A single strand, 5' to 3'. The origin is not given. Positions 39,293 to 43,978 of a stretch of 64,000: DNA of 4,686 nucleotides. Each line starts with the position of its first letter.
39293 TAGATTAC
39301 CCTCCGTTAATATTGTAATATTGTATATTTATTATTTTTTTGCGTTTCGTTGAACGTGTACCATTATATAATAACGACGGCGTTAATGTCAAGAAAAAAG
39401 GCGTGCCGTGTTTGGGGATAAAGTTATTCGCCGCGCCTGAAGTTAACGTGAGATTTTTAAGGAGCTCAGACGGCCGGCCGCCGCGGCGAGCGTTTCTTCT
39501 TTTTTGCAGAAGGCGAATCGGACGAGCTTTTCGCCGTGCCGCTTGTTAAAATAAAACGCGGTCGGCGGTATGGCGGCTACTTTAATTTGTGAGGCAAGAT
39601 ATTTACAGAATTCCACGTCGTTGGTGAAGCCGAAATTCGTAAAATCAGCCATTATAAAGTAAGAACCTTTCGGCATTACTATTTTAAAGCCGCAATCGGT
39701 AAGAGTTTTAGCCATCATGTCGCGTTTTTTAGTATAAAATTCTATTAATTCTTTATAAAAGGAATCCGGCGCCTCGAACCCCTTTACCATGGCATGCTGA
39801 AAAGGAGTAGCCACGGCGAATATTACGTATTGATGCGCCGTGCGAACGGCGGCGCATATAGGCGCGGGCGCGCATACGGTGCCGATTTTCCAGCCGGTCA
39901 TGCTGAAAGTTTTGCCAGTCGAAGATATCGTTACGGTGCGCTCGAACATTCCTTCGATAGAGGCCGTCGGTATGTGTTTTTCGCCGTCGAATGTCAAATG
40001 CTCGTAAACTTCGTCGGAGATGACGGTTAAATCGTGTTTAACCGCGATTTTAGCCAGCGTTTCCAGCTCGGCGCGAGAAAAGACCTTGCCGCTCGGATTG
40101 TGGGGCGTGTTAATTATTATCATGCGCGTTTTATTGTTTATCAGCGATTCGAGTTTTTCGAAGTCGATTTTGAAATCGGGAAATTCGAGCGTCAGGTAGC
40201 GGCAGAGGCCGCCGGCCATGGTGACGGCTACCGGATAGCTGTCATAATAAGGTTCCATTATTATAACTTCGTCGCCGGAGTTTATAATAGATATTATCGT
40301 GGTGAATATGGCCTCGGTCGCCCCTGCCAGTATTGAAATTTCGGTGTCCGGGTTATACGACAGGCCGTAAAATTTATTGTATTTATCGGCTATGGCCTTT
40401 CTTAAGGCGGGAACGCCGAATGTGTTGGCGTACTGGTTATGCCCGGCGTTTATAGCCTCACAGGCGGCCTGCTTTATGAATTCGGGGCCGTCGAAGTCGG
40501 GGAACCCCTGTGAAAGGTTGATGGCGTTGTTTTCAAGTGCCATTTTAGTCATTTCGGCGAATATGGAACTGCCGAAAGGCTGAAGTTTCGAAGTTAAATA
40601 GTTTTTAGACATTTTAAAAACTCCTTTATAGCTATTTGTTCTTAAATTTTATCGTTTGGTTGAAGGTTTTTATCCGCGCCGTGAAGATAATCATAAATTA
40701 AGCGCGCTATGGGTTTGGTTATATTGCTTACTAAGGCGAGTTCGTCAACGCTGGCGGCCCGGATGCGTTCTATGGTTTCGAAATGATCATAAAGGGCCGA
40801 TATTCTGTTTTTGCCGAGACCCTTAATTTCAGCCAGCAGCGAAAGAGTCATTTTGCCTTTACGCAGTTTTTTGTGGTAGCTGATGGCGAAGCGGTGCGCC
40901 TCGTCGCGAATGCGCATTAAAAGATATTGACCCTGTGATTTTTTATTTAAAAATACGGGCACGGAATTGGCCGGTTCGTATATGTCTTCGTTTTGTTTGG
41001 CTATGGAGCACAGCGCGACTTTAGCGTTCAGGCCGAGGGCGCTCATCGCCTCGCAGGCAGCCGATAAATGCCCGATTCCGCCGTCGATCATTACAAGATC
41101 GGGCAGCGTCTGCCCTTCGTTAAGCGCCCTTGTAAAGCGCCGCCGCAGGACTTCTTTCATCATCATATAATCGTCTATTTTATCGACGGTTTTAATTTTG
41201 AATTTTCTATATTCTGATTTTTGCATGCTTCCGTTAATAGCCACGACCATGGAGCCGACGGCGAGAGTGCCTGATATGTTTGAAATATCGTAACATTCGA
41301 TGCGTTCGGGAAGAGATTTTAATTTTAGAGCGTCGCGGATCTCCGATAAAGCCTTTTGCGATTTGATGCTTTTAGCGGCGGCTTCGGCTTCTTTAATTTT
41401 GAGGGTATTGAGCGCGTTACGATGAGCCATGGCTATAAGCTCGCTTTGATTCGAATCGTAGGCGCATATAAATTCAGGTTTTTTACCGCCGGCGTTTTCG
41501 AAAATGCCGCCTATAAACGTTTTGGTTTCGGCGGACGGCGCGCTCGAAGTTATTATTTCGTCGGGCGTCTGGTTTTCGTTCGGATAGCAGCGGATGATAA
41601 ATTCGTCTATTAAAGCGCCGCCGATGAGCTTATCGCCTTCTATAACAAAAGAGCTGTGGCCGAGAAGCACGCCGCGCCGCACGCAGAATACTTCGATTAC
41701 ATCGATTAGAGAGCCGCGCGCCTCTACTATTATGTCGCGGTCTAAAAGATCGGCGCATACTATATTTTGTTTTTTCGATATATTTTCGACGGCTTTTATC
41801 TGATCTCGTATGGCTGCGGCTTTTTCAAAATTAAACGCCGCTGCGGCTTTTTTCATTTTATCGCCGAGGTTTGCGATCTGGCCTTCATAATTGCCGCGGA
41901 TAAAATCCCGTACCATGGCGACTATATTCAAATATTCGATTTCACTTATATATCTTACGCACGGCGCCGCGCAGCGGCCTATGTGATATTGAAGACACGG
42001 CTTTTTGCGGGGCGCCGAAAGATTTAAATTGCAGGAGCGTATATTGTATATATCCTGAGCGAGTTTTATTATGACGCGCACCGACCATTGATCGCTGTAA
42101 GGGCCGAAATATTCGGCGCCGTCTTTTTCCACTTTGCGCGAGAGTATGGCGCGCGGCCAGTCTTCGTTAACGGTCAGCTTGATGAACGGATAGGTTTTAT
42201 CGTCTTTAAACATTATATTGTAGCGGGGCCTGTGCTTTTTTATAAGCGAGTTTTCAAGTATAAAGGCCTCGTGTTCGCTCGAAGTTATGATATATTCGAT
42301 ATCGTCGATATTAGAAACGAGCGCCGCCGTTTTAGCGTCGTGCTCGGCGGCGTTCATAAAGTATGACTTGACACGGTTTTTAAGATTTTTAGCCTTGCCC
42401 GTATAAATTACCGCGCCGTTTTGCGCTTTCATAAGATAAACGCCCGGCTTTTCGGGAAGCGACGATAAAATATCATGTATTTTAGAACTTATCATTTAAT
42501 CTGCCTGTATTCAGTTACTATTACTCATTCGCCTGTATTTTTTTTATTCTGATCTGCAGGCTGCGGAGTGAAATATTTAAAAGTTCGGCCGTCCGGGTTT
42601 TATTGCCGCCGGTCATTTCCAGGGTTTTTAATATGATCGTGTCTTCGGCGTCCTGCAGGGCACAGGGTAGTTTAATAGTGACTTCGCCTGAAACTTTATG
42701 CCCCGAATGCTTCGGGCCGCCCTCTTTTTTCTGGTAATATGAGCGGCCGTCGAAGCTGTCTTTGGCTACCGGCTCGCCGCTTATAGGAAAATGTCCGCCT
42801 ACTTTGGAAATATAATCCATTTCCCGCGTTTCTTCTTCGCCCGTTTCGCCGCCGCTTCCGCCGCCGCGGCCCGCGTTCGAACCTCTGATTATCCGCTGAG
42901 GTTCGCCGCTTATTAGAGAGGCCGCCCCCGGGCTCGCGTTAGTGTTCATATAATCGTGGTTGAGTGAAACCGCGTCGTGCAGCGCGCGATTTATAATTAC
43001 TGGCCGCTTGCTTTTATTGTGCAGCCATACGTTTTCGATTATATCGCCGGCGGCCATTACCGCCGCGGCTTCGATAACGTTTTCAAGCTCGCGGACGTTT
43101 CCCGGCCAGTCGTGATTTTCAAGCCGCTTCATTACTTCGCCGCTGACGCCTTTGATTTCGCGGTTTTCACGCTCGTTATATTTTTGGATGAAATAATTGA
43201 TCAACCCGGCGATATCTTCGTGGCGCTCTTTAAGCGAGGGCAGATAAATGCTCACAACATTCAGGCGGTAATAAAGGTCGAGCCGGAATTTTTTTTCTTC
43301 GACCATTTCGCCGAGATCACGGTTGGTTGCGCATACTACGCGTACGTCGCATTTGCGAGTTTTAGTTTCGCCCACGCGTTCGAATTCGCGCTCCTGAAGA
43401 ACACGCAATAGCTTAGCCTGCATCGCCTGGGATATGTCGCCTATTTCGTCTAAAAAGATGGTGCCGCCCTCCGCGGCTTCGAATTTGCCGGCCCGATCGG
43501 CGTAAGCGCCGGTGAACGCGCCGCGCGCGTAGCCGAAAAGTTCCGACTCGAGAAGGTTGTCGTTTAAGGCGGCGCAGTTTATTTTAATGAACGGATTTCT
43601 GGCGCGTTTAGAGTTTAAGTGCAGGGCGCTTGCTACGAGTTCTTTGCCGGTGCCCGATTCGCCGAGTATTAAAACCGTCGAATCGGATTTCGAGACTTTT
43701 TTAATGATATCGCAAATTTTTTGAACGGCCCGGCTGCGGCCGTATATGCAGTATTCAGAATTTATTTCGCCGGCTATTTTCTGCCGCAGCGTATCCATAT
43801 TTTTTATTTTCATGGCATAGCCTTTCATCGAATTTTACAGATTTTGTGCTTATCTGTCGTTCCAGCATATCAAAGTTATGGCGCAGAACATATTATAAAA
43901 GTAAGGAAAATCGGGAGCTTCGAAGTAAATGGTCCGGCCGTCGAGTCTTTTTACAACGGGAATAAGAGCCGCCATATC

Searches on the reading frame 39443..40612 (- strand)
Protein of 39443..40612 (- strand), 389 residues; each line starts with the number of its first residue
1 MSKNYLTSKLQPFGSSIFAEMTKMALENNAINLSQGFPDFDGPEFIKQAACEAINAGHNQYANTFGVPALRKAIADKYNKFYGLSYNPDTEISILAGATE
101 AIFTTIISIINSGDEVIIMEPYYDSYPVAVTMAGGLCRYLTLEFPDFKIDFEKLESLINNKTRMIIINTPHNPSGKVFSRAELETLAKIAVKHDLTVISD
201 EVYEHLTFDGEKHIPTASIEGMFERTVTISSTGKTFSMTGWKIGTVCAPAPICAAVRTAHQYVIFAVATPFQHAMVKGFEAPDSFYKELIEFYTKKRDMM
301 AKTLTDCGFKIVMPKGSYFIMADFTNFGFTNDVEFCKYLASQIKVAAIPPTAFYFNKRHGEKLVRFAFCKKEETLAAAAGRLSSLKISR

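Call 14: search_protein_families(library=ncbifam, proteins=[window:39443-40612:-])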
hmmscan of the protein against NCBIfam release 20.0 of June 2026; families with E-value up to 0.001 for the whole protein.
window:39443-40612:- (389 aa): 88 families (the best 25 are shown)
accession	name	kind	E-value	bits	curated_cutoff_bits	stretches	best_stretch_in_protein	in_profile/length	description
NF005855.0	PRK07777.1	equivalog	1.6e-149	498.5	553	1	2-386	2-388/391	pyridoxal phosphate-dependent aminotransferase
NF006569.0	PRK09082.1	subfamily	3.8e-141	470.7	420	1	4-384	6-385/386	methionine aminotransferase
NF006488.0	PRK08912.1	equivalog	1.2e-132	442.5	498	1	11-385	9-383/387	aminotransferase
NF009079.0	PRK12414.1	subfamily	2.4e-109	365.9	481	1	6-385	7-384/384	methionine aminotransferase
NF041364.1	GntC_guanitoxin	equivalog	9.8e-85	284.6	415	1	31-385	1-356/356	guanitoxin biosynthesis PLP-dependent (S)-gamma-hydroxy-L-arginine cyclodehydratase GntC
NF041091.1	asp_aminotase_Arch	equivalog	3.2e-81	273.1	550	1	28-383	27-372/376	aspartate aminotransferase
NF004975.0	PRK06348.1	equivalog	1e-77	261.7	549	1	1-386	1-383/384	pyridoxal phosphate-dependent aminotransferase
NF005588.0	PRK07309.1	equivalog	1.9e-75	254.2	576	1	30-383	32-383/391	pyridoxal phosphate-dependent aminotransferase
NF005816.0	PRK07682.1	equivalog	2.4e-74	250.3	620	1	8-382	11-379/390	aminotransferase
NF005817.0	PRK07683.1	equivalog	7e-72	242.2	575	1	24-383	24-378/387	aminotransferase A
NF006229.0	PRK08361.1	equivalog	1.4e-66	225.2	624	1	19-383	27-385/391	aspartate aminotransferase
NF004770.0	PRK06108.1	subfamily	2.8e-63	214.1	422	1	16-384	23-390/396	pyridoxal phosphate-dependent aminotransferase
NF005744.0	PRK07568.1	subfamily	1.9e-62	211.4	389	1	30-379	32-383/398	pyridoxal phosphate-dependent aminotransferase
TIGR03540.1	DapC_direct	equivalog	2.6e-61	207.7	593.25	1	27-384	28-382/383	LL-diaminopimelate aminotransferase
NF006756.0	PRK09276.1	subfamily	2.9e-61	207.5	507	1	22-386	20-386/387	LL-diaminopimelate aminotransferase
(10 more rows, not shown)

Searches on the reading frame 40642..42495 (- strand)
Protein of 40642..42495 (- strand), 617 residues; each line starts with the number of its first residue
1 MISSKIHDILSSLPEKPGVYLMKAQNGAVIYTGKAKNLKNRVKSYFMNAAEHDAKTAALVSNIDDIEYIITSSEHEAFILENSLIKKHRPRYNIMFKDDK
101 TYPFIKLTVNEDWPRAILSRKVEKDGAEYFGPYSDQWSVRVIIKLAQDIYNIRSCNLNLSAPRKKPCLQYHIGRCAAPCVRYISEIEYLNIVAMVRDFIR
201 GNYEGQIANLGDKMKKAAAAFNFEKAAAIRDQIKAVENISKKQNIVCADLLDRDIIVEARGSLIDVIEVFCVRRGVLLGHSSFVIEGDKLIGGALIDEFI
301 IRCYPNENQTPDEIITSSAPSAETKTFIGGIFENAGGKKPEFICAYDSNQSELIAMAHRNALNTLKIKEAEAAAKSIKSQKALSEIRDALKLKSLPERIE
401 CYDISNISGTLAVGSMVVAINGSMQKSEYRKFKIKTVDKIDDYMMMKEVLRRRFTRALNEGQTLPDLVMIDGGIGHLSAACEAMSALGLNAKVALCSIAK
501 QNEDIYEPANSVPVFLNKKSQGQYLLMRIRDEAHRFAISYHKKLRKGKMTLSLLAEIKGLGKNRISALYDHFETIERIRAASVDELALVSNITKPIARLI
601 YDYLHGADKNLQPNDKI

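Call 13: find_encoding_contigs(protein=window:40642-42495:-, flank=2000, max_places=4)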
Protein window:40642-42495:- (617 aa): 3 contigs read that carry it; 1 place shown.
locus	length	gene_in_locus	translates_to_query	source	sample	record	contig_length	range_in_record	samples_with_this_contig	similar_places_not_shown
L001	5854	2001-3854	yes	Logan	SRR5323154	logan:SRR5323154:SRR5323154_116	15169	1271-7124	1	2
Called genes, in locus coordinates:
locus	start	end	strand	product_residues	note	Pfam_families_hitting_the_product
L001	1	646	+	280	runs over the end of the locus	PF04951:Peptidase_M55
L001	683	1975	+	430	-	PF00158:Sigma54_activat, PF13191:AAA_16 (weak), PF14532:Sigma54_activ_2, PF00004:AAA (weak), PF07728:AAA_5, PF25601:AAA_lid_14, PF02954:HTH_8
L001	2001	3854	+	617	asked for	PF01541:GIY-YIG, PF27096:UvrC_M, PF02151:UVR, PF22920:UvrC_RNaseH, PF08459:UvrC_RNaseH_dom, PF12826:HHH_2 (weak), PF14520:HHH_5 (weak)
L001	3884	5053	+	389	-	PF00155:Aminotran_1_2, PF01053:Cys_Met_Meta_PP (weak)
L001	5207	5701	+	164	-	-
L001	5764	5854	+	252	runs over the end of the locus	PF00037:Fer4 (faint), PF12838:Fer4_7 (faint), PF12801:Fer4_5, PF13237:Fer4_10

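Call 14: search_protein_families(library=ncbifam, proteins=[window:40642-42495:-])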
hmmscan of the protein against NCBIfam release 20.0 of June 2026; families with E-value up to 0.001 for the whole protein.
window:40642-42495:- (617 aa): 14 families
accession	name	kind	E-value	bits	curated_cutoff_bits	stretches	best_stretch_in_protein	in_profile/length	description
TIGR00194.1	uvrC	equivalog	2.7e-163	544.7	285.45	1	10-585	5-574/574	excinuclease ABC subunit UvrC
NF001824.0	PRK00558.1-5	equivalog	3.1e-147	491.7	451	1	11-607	12-647/652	excinuclease ABC subunit UvrC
NF011263.0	PRK14669.1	equivalog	5.6e-145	484.3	1108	1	6-594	3-594/624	excinuclease ABC subunit C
NF011261.0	PRK14667.1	equivalog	9.3e-128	427.2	818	1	6-604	6-565/567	excinuclease ABC subunit C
NF011266.0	PRK14672.1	equivalog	1.6e-110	370.5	1504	2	12-323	17-322/691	excinuclease ABC subunit C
NF011260.0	PRK14666.1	equivalog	2.4e-108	363.7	649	2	10-324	6-321/698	excinuclease ABC subunit C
NF011262.0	PRK14668.1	equivalog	1e-102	344.4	544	1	4-601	4-574/577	excinuclease ABC subunit C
NF011264.0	PRK14670.1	equivalog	1.7e-98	330.4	1021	1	5-603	7-588/602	excinuclease ABC subunit C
NF005906.0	PRK07883.1-4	equivalog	2e-68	231.1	495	1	7-285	206-483/563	DEDD exonuclease domain-containing protein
NF005907.0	PRK07883.1-5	equivalog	7.2e-50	170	454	1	11-282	225-496/584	DEDD exonuclease domain-containing protein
NF005905.0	PRK07883.1-3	equivalog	1.1e-37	130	508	1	9-245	219-452/581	DEDD exonuclease domain-containing protein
NF005904.0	PRK07883.1-2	equivalog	3.3e-35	121.4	969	1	11-280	227-495/584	DEDD exonuclease domain-containing protein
NF005903.0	PRK07883.1-1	equivalog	5.2e-23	81.4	1038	1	11-246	243-475/642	DEDD exonuclease domain-containing protein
NF007833.0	PRK10545.1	equivalog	5.7e-16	58.5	367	1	5-180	23-194/289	excinuclease Cho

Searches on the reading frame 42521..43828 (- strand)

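Call 14: search_protein_families(library=ncbifam, proteins=[window:42521-43828:-])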
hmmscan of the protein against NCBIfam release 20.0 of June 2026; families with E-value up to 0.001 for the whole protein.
window:42521-43828:- (435 aa): 27 families (the best 25 are shown)
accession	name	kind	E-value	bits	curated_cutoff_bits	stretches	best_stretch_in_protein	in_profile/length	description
TIGR01817.1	nifA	equivalog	6.5e-115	384.9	528.85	1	14-274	184-443/534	nif-specific transcriptional activator NifA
NF008469.0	PRK11361.1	equivalog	9e-105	351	714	1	9-277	127-394/461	acetoacetate metabolism transcriptional regulator AtoC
NF041552.1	TF_PrdR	equivalog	1.8e-104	350.1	795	1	10-266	250-507/577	sigma-54 dependent transcriptional regulator PrdR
TIGR02915.1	PEP_resp_reg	equivalog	5.6e-96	322.1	502.6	1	18-269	131-382/445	PEP-CTERM-box response regulator transcription factor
NF003451.0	PRK05022.1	equivalog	7.3e-95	318.6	476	1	18-264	182-428/512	nitric oxide reductase transcriptional regulator NorR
TIGR01818.1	ntrC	equivalog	1.2e-94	317.7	558.6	1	18-269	126-377/463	nitrogen regulation protein NR(I)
NF038308.1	RNA_repair_RtcR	equivalog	1.6e-93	314.4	650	1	25-275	179-438/530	RNA repair transcriptional activator RtcR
NF050807.1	TransRegFlbDCaul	equivalog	1.6e-92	310.7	750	2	31-269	123-361/454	sigma-54-dependent transcriptional regulator FlbD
NF007689.0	PRK10365.1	equivalog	2e-91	307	760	1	22-266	135-379/441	sigma-54-dependent response regulator transcription factor ZraR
NF011958.0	PRK15429.1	equivalog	5.2e-87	293.1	830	1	22-265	374-618/692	formate hydrogenlyase transcriptional activator FlhA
NF041906.1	V4R_TF_MobR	exception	7.7e-87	292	999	1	10-259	213-465/544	phenol degradation transcriptional regulator MobR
TIGR02974.1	phageshock_pspF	equivalog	3.2e-85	286.3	443.55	1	30-259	3-233/336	phage shock protein operon transcriptional activator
NF011695.0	PRK15115.1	equivalog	4.3e-82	276.2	763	1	27-267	136-376/445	two-component system response regulator GlrR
NF041946.1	LuxO_transreg_Vib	equivalog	7.5e-79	265.7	800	1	22-271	129-378/463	quorum-sensing sigma-54 dependent transcriptional regulator LuxO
TIGR02329.1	propionate_PrpR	equivalog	5.5e-78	262.9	499.2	1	28-260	214-451/526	propionate catabolism operon regulatory protein PrpR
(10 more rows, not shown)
